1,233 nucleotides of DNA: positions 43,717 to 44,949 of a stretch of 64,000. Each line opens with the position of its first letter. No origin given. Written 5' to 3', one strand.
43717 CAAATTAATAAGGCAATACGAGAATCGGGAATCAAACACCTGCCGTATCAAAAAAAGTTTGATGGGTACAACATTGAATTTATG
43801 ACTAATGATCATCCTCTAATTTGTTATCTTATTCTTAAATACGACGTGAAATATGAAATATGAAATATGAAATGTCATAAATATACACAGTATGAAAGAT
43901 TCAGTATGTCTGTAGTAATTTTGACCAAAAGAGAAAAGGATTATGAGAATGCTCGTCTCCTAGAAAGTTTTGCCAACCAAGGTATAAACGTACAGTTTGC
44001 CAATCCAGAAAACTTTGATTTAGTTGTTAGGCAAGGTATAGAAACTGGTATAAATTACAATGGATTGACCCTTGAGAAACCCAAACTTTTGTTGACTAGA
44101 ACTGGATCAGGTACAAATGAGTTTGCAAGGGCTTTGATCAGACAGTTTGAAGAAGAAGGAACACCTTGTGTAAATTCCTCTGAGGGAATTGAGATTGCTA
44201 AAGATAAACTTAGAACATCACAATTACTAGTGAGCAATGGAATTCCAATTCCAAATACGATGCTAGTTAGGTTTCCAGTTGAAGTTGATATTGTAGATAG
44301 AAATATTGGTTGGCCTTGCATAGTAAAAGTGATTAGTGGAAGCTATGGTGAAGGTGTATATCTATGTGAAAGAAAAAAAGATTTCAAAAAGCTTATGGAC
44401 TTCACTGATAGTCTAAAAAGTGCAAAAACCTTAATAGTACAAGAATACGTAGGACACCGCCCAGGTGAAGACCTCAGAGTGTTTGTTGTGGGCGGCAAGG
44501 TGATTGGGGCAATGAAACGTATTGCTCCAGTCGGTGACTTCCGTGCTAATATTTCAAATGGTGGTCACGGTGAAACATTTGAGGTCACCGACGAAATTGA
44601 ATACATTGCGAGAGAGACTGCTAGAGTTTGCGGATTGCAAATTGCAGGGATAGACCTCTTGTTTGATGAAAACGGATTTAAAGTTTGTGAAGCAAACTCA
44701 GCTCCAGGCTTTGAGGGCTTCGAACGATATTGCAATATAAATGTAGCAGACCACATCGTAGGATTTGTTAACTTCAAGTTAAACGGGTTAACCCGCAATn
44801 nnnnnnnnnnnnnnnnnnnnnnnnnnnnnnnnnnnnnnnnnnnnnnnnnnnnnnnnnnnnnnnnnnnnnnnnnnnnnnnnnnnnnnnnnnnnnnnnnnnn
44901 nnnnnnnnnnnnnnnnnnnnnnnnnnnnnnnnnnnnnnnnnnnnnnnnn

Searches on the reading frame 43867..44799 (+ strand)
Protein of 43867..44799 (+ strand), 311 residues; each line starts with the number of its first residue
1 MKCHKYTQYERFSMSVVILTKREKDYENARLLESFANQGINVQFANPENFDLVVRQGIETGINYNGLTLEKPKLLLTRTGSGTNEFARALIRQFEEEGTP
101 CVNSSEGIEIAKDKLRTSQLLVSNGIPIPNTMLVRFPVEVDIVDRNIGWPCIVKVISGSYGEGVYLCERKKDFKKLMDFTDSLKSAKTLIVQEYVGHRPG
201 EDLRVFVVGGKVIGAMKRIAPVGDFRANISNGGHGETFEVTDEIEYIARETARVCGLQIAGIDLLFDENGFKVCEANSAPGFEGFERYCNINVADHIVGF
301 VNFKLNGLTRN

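Call 4: search_protein_families(library=pfam, proteins=[window:43867-44799:+], max_evalue=1)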
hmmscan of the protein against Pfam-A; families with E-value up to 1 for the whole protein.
window:43867-44799:+ (311 aa): 13 families
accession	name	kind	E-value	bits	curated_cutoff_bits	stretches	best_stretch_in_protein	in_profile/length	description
PF08443.16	RimK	-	1.7e-46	158.6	21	1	111-299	1-186/188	RimK-like ATP-grasp domain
PF02955.21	GSH-S_ATP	-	6.5e-16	58.7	23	1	151-265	34-152/175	Prokaryotic glutathione synthetase, ATP-grasp domain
PF18030.7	Rimk_N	-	4.6e-14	52.9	26.4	1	14-108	1-94/94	RimK PreATP-grasp domain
PF14397.11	ATPgrasp_ST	-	9.8e-09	35.2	31.4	2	99-195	7-120/278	Sugar-transfer associated ATP-grasp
PF02222.28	ATP-grasp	-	8.5e-06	26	27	1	120-196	2-77/179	ATP-grasp domain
PF02655.19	ATP-grasp_3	-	7.1e-05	23.4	23.2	1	111-278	1-155/160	ATP-grasp domain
PF05770.16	Ins134_P3_kin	-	0.0029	17.6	23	1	244-291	144-194/201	Inositol 1,3,4-trisphosphate 5/6-kinase ATP-grasp domain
PF14398.11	ATPgrasp_YheCD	-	0.0032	17.2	26.8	1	169-240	88-168/255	YheC/D like ATP-grasp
PF07478.18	Dala_Dala_lig_C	-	0.01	15.8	24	1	143-290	31-186/204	D-ala D-ala ligase C-terminus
PF13535.11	ATP-grasp_4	-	0.067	13.2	27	1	148-193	2-48/160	ATP-grasp domain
PF02786.22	CPSase_L_D2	-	0.088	12.7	19.8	1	143-184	33-74/211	Carbamoyl-phosphate synthase L chain, ATP binding domain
PF13549.11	ATP-grasp_5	-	0.13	12.1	27.6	1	115-157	13-55/221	ATP-grasp domain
PF14243.11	R2K_3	-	0.17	12.5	26.3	1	178-278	64-150/169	ATP-grasp domain, R2K clade family 3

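Call 31: find_related_loci(query=window:43867-44799:+, collection=viral_contigs, flank=4000)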
Query window:43867-44799:+ (311 aa) in viral_contigs; peptide patterns used: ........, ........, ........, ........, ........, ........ (x = any residue, [..] = any of these).
21 stretches matched a pattern; 8 encode a relative of the query (tblastn E <= 1e-3); 8 distinct loci.
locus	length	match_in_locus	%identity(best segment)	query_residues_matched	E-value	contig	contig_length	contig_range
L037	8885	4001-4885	79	14-308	9e-161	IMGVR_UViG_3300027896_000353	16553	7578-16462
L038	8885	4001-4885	79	14-308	6e-160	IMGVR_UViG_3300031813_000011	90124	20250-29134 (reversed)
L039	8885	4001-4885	79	14-308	6e-160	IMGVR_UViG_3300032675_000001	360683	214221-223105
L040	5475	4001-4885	77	14-308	1e-160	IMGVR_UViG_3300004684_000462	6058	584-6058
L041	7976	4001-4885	77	14-308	2e-159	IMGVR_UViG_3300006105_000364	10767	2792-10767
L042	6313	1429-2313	77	14-308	1e-159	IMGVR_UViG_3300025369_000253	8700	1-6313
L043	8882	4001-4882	62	14-306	8e-127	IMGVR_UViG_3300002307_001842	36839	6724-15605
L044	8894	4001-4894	61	10-306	7e-124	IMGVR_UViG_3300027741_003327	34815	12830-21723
